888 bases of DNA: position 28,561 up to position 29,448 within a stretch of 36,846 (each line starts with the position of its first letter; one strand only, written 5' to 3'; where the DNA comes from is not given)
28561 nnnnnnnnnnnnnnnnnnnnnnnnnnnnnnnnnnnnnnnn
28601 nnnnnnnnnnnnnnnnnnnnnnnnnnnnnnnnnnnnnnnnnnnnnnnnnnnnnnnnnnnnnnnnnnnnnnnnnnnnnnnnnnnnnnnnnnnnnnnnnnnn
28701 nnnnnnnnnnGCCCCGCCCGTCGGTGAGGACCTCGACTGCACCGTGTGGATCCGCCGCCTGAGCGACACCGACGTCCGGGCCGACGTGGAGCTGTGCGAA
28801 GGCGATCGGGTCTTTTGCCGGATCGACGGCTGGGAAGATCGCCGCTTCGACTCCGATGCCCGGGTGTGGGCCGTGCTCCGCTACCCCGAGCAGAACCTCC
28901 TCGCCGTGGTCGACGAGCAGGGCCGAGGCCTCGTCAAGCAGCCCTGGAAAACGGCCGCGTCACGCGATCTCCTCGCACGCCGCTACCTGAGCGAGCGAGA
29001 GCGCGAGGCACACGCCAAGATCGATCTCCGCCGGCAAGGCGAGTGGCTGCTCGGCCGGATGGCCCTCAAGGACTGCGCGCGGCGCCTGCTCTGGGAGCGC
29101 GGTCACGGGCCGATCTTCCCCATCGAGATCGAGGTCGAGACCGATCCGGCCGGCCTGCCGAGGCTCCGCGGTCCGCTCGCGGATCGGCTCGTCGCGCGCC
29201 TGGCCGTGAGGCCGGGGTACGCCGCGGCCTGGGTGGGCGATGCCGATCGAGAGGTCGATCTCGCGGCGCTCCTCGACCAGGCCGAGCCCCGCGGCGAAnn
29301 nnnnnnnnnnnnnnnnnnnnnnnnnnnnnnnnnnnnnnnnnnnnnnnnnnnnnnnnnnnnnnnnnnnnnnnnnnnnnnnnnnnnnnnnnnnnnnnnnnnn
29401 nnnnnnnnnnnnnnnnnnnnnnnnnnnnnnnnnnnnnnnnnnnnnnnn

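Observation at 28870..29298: AcpS-size PPTase-like domain fused C-terminal to the DH of the second synthase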

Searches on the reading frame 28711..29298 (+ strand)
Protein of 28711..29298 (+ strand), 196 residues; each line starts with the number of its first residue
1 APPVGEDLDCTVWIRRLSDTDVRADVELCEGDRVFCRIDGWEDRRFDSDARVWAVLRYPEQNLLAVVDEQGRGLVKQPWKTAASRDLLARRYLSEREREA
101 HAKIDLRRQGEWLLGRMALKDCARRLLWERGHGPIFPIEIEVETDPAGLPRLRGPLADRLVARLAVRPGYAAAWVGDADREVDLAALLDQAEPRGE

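Call 5: search_protein_families(library=pfam, proteins=[window:28720-29298:+], max_evalue=1)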
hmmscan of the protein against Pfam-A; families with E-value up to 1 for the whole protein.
window:28720-29298:+ (193 aa): 0 families

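Call 6: search_protein_families(library=ncbifam, proteins=[window:28720-29298:+], max_evalue=1)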
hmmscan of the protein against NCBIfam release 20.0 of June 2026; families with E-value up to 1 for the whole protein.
window:28720-29298:+ (193 aa): 2 families
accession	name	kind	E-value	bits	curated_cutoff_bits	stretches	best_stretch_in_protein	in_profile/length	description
TIGR00556.1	pantethn_trn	domain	0.035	14.2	45.35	1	81-149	21-90/128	phosphopantetheine--protein transferase domain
NF011251.0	PRK14657.1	equivalog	0.12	12.4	165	1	84-150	25-87/123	holo-[acyl-carrier-protein] synthase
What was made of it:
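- On 4'-phosphopantetheinyl transferase superfamily (fold level): TIGR00556 reaches only E=0.035, 14 bits against a cut-off of 45 (call 6).
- Checked: NCBIfam TIGR00556 (PPTase domain): E=0.035 (call 6).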

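Call 10: find_homologous_proteins(query=window:28711-29298:+, max_evalue=0.001)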
Query window:28711-29298:+ (196 aa): 4 proteins with E <= 0.001 among 1970 candidates.
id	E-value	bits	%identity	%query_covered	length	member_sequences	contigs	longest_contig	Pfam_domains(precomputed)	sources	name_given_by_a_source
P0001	2.1e-58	215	62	84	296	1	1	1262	PF14765.13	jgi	jgi:hypothetical protein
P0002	1.1e-48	184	48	99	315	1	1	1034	PF01648.26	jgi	jgi:phosphopantetheinyl transferase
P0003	5.5e-48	181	54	98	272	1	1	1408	-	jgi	jgi:hypothetical protein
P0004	1.8e-36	144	51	72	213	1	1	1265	-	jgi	jgi:hypothetical protein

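Call 11: search_solved_structures(query=window:28801-29298:+, max_evalue=10, show_alignments=3)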
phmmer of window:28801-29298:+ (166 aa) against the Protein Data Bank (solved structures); distinct sequences matched with E-value up to 10: 4.
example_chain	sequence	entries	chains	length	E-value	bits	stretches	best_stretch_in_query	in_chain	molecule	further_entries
1f7l_A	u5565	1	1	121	0.22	14.6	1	52-122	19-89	HOLO-(ACYL CARRIER PROTEIN) SYNTHASE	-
1f7t_A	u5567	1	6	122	0.22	14.6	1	52-122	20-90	HOLO-(ACYL CARRIER PROTEIN) SYNTHASE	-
1f80_A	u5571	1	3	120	0.41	13.7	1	52-124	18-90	HOLO-(ACYL CARRIER PROTEIN) SYNTHASE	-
1fte_A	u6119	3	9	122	1.5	11.9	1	56-121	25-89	ACYL CARRIER PROTEIN SYNTHASE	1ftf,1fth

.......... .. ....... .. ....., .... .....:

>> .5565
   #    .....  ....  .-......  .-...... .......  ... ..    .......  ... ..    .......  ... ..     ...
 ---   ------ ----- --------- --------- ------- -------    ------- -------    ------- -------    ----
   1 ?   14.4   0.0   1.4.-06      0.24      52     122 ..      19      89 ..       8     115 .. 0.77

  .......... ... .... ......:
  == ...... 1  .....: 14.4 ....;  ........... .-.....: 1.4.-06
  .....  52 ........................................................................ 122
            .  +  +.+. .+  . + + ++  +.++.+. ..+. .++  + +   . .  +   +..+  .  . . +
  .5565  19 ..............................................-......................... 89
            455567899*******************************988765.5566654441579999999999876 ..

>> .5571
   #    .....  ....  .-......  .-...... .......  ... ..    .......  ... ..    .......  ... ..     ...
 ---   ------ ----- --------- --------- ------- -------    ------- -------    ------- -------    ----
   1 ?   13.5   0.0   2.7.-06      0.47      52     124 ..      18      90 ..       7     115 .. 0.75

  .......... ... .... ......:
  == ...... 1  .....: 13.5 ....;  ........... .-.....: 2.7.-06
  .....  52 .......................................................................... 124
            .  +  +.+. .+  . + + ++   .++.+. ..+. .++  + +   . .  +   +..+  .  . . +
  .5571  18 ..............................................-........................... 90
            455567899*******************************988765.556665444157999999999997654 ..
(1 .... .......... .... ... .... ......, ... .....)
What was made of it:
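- Checked: phmmer against PDB: only AcpS chains, E=0.22 (call 11).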

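Call 15: find_related_loci(query=A1, collection=genome_contigs, flank=10000)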
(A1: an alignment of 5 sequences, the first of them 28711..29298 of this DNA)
Query A1 (196 aa) in genome_contigs; peptide patterns used: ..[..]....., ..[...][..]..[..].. (x = any residue, [..] = any of these).
195 stretches matched a pattern; 90 encode a relative of the query (tblastn E <= 1e-3); the best 80 are kept; 80 distinct loci.
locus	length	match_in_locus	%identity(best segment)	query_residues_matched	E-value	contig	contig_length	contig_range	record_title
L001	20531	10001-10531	54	2-178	5e-58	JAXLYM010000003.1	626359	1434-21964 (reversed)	MAG: Polyangiaceae bacterium isolate STL-MYX13 C2.77.fa-3, whole genome shotgun sequence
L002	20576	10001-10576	52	2-196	1e-51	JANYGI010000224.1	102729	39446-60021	MAG: Byssovorax sp. isolate 341R_metabinner_12 341R_k141_153575, whole genome shotgun sequence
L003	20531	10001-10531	49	2-178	7e-48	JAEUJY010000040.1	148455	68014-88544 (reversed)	MAG: Myxococcales bacterium isolate new MAG-81 k141_1572385, whole genome shotgun sequence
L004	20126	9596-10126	49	2-178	2e-47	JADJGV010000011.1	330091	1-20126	MAG: Myxococcales bacterium isolate Damh_18-Q3-R51-60_BATAC.454 tig00001369-10-3297660, whole genome shotgun sequence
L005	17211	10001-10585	46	2-196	3e-47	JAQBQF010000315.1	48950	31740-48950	MAG: Myxococcales bacterium isolate RYN_366 scaffold_660571, whole genome shotgun sequence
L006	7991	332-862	49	1-175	3e-46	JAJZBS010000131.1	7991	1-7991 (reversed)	MAG: Actinomycetes bacterium isolate JA1.bin20 NODE_7150_length_7991_cov_3.738428, whole genome shotgun sequence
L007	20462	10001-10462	56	1-154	2e-44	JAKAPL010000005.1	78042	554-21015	MAG: Myxococcales bacterium isolate YF1.bin66 NODE_266_length_78042_cov_4.870397, whole genome shotgun sequence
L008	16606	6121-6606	51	2-162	2e-44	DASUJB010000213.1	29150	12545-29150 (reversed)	MAG TPA_asm: Acidimicrobiales bacterium isolate SMAG_U1475 k141_1242254, whole genome shotgun sequence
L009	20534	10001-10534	46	1-178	3e-44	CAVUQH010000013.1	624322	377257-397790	MAG: uncultured delta proteobacterium isolate MFD05684.bin.1.144 genome assembly, contig: contig_56986, whole genome sho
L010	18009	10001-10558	46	2-196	1e-43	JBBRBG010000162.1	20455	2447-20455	MAG: Haliangiales bacterium isolate Co_metawrap_2332 Cmw_2332_k141_24005393_length_20455_cov_10.0000, whole genome shotg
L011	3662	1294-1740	50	2-152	1e-42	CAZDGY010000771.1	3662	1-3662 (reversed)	MAG TPA_asm: uncultured Kofleriaceae bacterium isolate binchicken_co54_137 genome assembly, contig: NODE_51265_length_36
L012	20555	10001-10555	46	1-186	1e-42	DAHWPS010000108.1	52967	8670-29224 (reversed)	MAG TPA_asm: Acidimicrobiaceae bacterium isolate clean1438 k141_115090, whole genome shotgun sequence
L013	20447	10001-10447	50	2-152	2e-42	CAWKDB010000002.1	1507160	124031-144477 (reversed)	MAG: uncultured delta proteobacterium isolate MFD05502.bin.2.30 genome assembly, contig: contig_27284, whole genome shot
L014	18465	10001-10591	43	2-196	2e-41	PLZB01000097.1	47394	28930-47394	MAG: Acidimicrobiaceae bacterium isolate palsa_743 73.20120700_P3D.200_contig_20226, whole genome shotgun sequence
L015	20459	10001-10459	48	2-154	1e-40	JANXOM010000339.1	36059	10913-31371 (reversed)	MAG: Deltaproteobacteria bacterium isolate GL140_1_concoct_217_sub GL140_1_k141_466201, whole genome shotgun sequence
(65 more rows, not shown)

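Call 18: find_homologous_proteins(query=A1, max_evalue=0.001)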
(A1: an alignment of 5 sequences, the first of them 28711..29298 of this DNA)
Query A1 (5 sequences) (196 aa, profile of the alignment): 107 proteins with E <= 0.001 among 8000 candidates.
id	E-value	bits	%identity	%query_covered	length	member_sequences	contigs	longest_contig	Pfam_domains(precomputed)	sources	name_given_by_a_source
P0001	7.8e-128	443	62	84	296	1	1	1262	PF14765.13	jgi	jgi:hypothetical protein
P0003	1.7e-118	413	54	98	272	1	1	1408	-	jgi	jgi:hypothetical protein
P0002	1.3e-113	397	48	99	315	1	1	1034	PF01648.26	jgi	jgi:phosphopantetheinyl transferase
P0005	8.7e-113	394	63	89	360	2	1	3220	PF14765.13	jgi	jgi:hypothetical protein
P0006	2.1e-100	354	55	90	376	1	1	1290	PF01648.26,PF14765.13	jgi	jgi:phosphopantetheinyl transferase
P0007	4.9e-100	352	52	99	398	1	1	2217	PF01648.26,PF14765.13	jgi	jgi:phosphopantetheinyl transferase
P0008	2.4e-98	347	50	99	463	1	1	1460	PF01648.26,PF14765.13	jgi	jgi:phosphopantetheinyl transferase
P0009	3.8e-93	330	53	98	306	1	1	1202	PF01648.26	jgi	jgi:phosphopantetheinyl transferase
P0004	4.6e-92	326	51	72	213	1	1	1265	-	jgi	jgi:hypothetical protein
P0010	4.2e-88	313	47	98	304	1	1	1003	PF01648.26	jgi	jgi:phosphopantetheinyl transferase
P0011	7.3e-86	306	54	79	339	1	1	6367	PF01648.26,PF14765.13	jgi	jgi:phosphopantetheinyl transferase (holo-ACP synthase)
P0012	3.2e-85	304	51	99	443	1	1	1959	PF01648.26,PF14765.13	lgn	-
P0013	9.0e-85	302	54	78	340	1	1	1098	PF01648.26,PF14765.13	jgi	jgi:4'-phosphopantetheinyl transferase EntD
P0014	1.1e-82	295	48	99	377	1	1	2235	PF01648.26,PF14765.13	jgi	jgi:phosphopantetheinyl transferase (holo-ACP synthase)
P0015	4.8e-82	293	47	100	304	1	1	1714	PF01648.26,PF14765.13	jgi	jgi:phosphopantetheinyl transferase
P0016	9.2e-82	292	54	90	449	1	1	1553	PF01648.26,PF14765.13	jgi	jgi:phosphopantetheinyl transferase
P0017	4.5e-81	290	46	99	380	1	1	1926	PF01648.26,PF14765.13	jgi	jgi:phosphopantetheinyl transferase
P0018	1.8e-80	288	44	99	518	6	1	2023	PF01648.26,PF14765.13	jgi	jgi:phosphopantetheinyl transferase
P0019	8.1e-80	286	50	89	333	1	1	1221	PF01648.26,PF14765.13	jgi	jgi:phosphopantetheinyl transferase (holo-ACP synthase)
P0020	8.1e-78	279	46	99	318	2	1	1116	PF01648.26,PF14765.13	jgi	jgi:phosphopantetheinyl transferase (holo-ACP synthase)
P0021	4.8e-76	274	49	79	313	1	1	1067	PF01648.26,PF14765.13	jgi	jgi:phosphopantetheinyl transferase (holo-ACP synthase)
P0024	1.3e-72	262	42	99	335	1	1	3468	PF01648.26,PF14765.13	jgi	jgi:phosphopantetheine--protein transferase-like protein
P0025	6.4e-71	257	40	99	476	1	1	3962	PF01648.26,PF14765.13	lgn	-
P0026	6.2e-70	254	41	99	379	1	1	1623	PF01648.26,PF14765.13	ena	-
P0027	1.5e-68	249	42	93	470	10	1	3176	PF01648.26,PF14765.13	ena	-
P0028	2.5e-68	248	40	96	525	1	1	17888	PF01648.26,PF14765.13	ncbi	ncbi:MAG: 4'-phosphopantetheinyl transferase superfamily protein, partial [Pseudonocardiaceae bacter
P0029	1.9e-67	245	41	88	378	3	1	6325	PF01648.26,PF14765.13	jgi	jgi:phosphopantetheinyl transferase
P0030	3.2e-67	245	44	90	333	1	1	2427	PF01648.26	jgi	jgi:phosphopantetheinyl transferase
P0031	1.8e-66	242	45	89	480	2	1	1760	PF01648.26,PF14765.13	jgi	jgi:phosphopantetheinyl transferase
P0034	8.7e-64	233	48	92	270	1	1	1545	PF01648.26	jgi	jgi:phosphopantetheinyl transferase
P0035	1.1e-63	233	43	96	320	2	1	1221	PF01648.26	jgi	jgi:phosphopantetheinyl transferase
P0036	1.8e-63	232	44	89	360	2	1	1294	PF01648.26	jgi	jgi:phosphopantetheinyl transferase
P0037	4.1e-63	231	42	93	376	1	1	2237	PF01648.26,PF14765.13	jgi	-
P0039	3.3e-62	228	46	93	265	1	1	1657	PF01648.26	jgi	jgi:phosphopantetheine--protein transferase-like protein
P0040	2.8e-61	225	42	90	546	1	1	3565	PF01648.26,PF21089.4,PF14765.13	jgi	jgi:phosphopantetheinyl transferase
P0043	4.5e-59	218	42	78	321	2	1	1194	PF01648.26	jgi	jgi:phosphopantetheinyl transferase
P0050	2.4e-57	212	41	84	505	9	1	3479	PF01648.26,PF14765.13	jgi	jgi:phosphopantetheinyl transferase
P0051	1.1e-56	210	49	70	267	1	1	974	PF01648.26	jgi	jgi:phosphopantetheinyl transferase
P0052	6.0e-56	208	49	76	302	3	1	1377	PF01648.26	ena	-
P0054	4.7e-55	205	44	78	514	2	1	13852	PF01648.26,PF14765.13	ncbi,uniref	ncbi:4'-phosphopantetheinyl transferase superfamily protein, partial [Streptomyces sp. AF1A]|uniref:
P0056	2.1e-54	203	42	90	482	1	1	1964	PF01648.26,PF14765.13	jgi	jgi:phosphopantetheinyl transferase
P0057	7.5e-54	201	38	98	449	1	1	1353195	PF01648.26,PF14765.13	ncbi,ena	-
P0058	7.7e-54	201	42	78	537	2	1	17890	PF01648.26,PF14765.13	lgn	-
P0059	7.9e-54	201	43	78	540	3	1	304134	PF01648.26,PF14765.13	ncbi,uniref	ncbi:4'-phosphopantetheinyl transferase superfamily protein, partial [Streptomyces sp. CoH27]|uniref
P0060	8.8e-53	197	41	78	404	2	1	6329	PF01648.26,PF14765.13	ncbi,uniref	ncbi:4'-phosphopantetheinyl transferase superfamily protein, partial [Streptomyces scabiei]|uniref:4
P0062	9.9e-53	197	40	78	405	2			PF01648.26,PF14765.13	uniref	uniref:4'-phosphopantetheinyl transferase superfamily protein n=1 Tax=Streptomyces sp. IBSBF 2806 Ta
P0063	2.6e-52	196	50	61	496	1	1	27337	PF01648.26,PF14765.13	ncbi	-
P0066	3.3e-51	192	42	81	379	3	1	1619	PF01648.26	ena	-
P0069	3.3e-49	186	46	82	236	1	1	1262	PF01648.26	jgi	jgi:phosphopantetheinyl transferase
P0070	3.4e-49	186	42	78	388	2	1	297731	PF01648.26,PF14765.13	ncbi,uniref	ncbi:polyketide synthase dehydratase domain-containing protein [Streptomyces roseoverticillatus]|uni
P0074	3.4e-46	176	43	74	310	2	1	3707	PF01648.26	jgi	jgi:phosphopantetheinyl transferase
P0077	5.7e-41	159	30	86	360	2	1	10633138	PF01648.26,PF14765.13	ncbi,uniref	ncbi:4'-phosphopantetheinyl transferase superfamily protein [Paractinoplanes durhamensis]|uniref:4'-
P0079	1.6e-38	151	52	42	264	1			PF01648.26,PF14765.13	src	-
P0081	2.8e-38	150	38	78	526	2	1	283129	PF01648.26,PF14765.13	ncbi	-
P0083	1.4e-30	125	33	81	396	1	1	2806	PF01648.26,PF14765.13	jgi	jgi:phosphopantetheine--protein transferase-like protein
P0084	5.0e-29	120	34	66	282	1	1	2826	PF01648.26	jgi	jgi:phosphopantetheinyl transferase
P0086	3.5e-27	113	29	90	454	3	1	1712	PF01648.26,PF14765.13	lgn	-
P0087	1.4e-26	112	31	77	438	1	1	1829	PF01648.26,PF14765.13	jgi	-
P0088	7.2e-26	109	33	81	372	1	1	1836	PF01648.26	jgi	jgi:phosphopantetheine--protein transferase-like protein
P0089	9.5e-26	109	27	96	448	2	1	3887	PF01648.26,PF14765.13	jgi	jgi:phosphopantetheinyl transferase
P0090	1.2e-24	105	32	81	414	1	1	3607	PF01648.26,PF14765.13,PF17837.7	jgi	jgi:4'-phosphopantetheinyl transferase EntD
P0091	4.7e-24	103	32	77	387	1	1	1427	PF01648.26,PF14765.13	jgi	jgi:phosphopantetheinyl transferase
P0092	4.5e-23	100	30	89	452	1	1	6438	PF01648.26,PF14765.13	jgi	jgi:phosphopantetheinyl transferase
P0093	4.9e-23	100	31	90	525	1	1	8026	PF01648.26,PF14765.13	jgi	-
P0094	2.9e-22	97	35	84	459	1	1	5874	PF01648.26,PF14765.13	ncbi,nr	ncbi:MAG TPA: 4'-phosphopantetheinyl transferase superfamily protein, partial [Candidatus Saccharimo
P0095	1.2e-21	95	32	79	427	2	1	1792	PF01648.26,PF14765.13,PF17837.7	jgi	-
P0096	1.6e-21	95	32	82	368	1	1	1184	PF01648.26,PF14765.13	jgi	jgi:phosphopantetheinyl transferase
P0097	4.6e-21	93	30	78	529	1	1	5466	PF01648.26,PF14765.13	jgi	-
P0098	8.0e-21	93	27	82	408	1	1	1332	PF01648.26,PF14765.13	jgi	jgi:phosphopantetheinyl transferase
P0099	4.0e-18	84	29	81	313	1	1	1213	PF01648.26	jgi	jgi:phosphopantetheine--protein transferase-like protein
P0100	3.4e-17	81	29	87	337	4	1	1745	PF01648.26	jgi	jgi:phosphopantetheinyl transferase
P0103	5.8e-12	64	31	64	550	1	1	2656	PF01648.26,PF14765.13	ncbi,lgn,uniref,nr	ncbi:hypothetical protein MAMC_00306 [Methylacidimicrobium cyclopophantes]|uniref:4'-phosphopantethe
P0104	7.8e-12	63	46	25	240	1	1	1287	PF01648.26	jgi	jgi:phosphopantetheinyl transferase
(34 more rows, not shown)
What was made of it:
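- On 4'-phosphopantetheinyl transferase superfamily (fold level): Intact homologues do carry PF01648 (call 18).
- Many database homologues carry PF01648, and a few also carry PF17837 (call 18).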

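Call 21: search_solved_structures(query=A2, max_evalue=0.01, show_alignments=2)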
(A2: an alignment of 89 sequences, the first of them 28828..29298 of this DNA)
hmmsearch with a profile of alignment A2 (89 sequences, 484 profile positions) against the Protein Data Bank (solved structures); distinct sequences matched with E-value up to 0.01: 44.
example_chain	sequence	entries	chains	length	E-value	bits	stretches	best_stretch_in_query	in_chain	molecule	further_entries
1f7l_A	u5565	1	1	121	2.3e-13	52.9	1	280-370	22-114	HOLO-(ACYL CARRIER PROTEIN) SYNTHASE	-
1f7t_A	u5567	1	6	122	2.4e-13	52.9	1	280-370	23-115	HOLO-(ACYL CARRIER PROTEIN) SYNTHASE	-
1f80_A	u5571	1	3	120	4.1e-13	52.1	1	280-370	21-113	HOLO-(ACYL CARRIER PROTEIN) SYNTHASE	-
8qk4_A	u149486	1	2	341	1.5e-12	50.2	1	23-239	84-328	Polyketide synthase PksJ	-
3hyk_A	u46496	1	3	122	2.3e-11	46.3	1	283-371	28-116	Holo-[acyl-carrier-protein] synthase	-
3kg9_A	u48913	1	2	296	1.2e-09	40.7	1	24-235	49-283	CurK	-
5tz5_A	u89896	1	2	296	1.5e-09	40.3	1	24-235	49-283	CurK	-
1fte_A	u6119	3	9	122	6.2e-09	38.3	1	280-370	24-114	ACYL CARRIER PROTEIN SYNTHASE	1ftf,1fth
5xum_A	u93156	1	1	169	7.1e-09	38.1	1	376-436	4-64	Holo-[acyl-carrier-protein] synthase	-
5tz7_A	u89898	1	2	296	1.6e-08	37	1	24-235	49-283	CurK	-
3kg6_A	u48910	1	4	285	2.3e-08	36.4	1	24-235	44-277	CurF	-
1qr0_A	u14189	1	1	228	8.3e-08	34.6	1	333-456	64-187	4'-PHOSPHOPANTETHEINYL TRANSFERASE SFP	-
4mrt_A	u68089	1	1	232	8.7e-08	34.5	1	333-456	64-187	4'-phosphopantetheinyl transferase sfp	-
5cxd_A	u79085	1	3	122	7.9e-07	31.3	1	283-370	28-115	Holo-[acyl-carrier-protein] synthase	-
4dxe_A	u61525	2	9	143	1.2e-06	30.7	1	283-370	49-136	acyl-carrier-protein synthase | Holo-[acyl-carrier-protein] synthase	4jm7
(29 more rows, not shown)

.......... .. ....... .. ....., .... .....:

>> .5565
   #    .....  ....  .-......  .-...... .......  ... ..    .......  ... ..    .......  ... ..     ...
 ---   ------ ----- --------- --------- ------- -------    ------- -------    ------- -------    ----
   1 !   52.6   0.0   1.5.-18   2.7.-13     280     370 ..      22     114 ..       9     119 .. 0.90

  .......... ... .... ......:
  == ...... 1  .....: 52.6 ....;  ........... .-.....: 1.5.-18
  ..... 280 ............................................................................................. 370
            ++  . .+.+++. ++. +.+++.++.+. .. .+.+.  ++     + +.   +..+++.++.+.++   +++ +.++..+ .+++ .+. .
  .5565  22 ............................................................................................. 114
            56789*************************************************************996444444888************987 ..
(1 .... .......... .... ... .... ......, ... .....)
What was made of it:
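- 28858..29250 (+): PPTase-fold N-lobe (tail residues about 11-141; protein about 1220-1350). Family profile against AcpS E=2e-13 (call 21).
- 29044..29091 (+): Long helix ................, with family-invariant K1290, D1291 and R1294. It is the positional equivalent of AcpS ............. HMMER alignments to 1F7L (calls 11, 21).
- On 4'-phosphopantetheinyl transferase superfamily (fold level): Family profile against AcpS E=2.3e-13 (call 21).
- Closest known: AcpS. Same: Sequence motifs align (calls 11, 21).
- Closest known: Fungal FAS alpha-subunit PPT domain. Same: The family C-lobe profile hits it weakly (E about 1e-3, call 21).
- An acidic residue (D1291) and basic residues (R1294, R1295) sit where AcpS has E58 and K62 (calls 11, 21).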

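Call 27: predict_structure(alignment_id=A2)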
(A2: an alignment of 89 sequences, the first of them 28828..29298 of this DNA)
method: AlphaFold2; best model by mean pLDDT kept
length: 157 residues; sequences in the alignment: 89
mean_pLDDT: 93.1   pTM: 0.89
mean pLDDT of the five models: 93.1, 93.0, 93.0, 92.9, 92.8
residues with pLDDT >= 90: 137; 70-90: 9; 50-70: 10; < 50: 1
segments of 3 or more residues with pLDDT < 50: none
pLDDT, mean of each block of 10 residues (from residue 1): 68 95 98 97 94 98 97 98 98 97 96 91 97 96 93 72
secondary structure, 60 per line:
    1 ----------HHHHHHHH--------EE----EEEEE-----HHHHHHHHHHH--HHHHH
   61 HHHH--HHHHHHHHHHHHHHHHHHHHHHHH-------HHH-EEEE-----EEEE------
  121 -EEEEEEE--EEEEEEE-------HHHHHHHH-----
elements in order: H11-18 E33-37 H43-53 H56-64 H67-90 E102-105 E111-114 E122-128 E131-137 H145-152
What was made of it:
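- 28858..29250 (+): AF2 pLDDT 93 (call 27).
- On AcpS-type (group I) PPTase: The helix has Asp at the Glu58 position (calls 11, 21, 27).
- Checked: The AF2 model of the tail has pLDDT 93.1 and pTM 0.89 (call 27).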
